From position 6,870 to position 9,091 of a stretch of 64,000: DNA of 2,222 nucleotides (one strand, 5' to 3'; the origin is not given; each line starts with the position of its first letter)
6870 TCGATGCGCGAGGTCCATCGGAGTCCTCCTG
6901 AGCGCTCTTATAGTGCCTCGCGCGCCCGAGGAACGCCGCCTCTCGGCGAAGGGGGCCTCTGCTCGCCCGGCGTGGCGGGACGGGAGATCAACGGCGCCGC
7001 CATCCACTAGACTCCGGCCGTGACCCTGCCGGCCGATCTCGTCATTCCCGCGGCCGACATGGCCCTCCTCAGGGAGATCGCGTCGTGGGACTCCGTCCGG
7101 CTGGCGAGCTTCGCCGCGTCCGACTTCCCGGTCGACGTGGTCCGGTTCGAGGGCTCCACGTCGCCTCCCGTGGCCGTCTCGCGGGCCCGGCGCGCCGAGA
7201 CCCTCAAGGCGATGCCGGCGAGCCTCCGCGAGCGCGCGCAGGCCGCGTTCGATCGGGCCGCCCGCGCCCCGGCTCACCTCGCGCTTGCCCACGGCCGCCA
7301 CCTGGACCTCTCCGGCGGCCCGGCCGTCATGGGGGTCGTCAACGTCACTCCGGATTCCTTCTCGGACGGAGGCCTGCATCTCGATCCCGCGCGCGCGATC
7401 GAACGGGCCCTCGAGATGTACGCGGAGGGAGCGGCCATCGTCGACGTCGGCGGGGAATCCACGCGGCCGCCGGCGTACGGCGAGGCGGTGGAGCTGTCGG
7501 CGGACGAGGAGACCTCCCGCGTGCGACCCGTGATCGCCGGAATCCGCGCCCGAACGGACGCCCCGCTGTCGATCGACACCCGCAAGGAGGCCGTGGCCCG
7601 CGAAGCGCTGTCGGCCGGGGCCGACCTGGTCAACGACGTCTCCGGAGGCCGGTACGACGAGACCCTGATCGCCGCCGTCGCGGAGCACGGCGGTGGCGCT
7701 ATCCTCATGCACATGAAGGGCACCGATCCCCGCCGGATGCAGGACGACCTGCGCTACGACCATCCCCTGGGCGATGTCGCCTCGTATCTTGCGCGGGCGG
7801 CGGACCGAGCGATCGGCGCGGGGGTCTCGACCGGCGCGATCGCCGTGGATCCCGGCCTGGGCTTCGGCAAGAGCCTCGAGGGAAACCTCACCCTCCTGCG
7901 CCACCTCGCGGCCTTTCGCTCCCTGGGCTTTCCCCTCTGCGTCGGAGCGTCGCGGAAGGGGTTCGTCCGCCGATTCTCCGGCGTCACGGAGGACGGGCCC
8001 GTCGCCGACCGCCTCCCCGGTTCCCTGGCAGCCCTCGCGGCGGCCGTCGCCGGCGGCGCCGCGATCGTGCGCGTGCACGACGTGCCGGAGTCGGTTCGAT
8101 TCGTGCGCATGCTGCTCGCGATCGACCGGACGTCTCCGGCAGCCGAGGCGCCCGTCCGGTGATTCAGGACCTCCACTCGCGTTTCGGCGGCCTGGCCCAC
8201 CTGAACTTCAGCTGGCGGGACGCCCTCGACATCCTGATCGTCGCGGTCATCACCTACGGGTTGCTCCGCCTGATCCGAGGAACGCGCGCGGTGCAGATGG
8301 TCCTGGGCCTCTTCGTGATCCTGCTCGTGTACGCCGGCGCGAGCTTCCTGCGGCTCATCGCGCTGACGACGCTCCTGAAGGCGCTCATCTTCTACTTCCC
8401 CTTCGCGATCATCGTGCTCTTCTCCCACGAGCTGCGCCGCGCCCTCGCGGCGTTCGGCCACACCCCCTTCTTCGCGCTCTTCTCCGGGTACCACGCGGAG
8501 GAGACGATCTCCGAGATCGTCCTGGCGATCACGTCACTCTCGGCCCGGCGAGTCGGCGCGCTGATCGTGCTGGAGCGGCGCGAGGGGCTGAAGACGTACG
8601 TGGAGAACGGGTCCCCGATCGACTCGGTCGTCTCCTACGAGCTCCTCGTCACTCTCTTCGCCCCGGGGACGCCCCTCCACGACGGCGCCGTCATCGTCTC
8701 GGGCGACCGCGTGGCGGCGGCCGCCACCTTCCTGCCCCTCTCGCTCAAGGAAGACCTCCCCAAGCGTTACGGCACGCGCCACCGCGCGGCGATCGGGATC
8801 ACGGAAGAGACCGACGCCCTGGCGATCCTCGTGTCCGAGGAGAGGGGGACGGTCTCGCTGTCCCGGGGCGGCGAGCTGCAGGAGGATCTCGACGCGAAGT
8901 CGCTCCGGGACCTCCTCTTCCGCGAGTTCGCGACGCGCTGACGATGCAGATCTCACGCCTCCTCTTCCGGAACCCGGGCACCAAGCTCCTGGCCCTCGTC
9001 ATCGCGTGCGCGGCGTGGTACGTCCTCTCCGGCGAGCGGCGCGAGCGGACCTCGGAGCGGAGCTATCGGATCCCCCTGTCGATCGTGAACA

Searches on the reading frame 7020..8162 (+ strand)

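Call 56: search_protein_families(library=pfam, proteins=[window:7020-8162:+], max_evalue=0.001)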
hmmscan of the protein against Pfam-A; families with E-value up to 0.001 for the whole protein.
window:7020-8162:+ (380 aa): 1 family
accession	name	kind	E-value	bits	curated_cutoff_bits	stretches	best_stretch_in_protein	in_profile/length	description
PF00809.28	Pterin_bind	-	1.7e-71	241.2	25.5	1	104-353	1-244/244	Pterin binding enzyme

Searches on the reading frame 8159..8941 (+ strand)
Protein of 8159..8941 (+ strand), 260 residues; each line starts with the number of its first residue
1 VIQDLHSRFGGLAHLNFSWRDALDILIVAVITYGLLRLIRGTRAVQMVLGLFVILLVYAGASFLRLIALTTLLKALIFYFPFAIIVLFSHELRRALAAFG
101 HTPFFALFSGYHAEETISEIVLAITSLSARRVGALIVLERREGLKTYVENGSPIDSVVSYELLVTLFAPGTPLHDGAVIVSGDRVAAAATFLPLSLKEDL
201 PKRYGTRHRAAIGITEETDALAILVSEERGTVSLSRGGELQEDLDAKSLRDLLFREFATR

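Call 56: search_protein_families(library=pfam, proteins=[window:8159-8941:+], max_evalue=0.001)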
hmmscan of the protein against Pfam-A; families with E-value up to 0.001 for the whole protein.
window:8159-8941:+ (260 aa): 2 families
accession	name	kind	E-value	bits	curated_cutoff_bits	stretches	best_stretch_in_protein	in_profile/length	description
PF02457.21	DAC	-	2.8e-40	137.1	27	1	123-239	3-118/119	DisA bacterial checkpoint controller nucleotide-binding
PF19293.4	CdaA_N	-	1.3e-06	28.9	23.8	1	15-91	3-80/81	CdaA N-terminal transmembrane domain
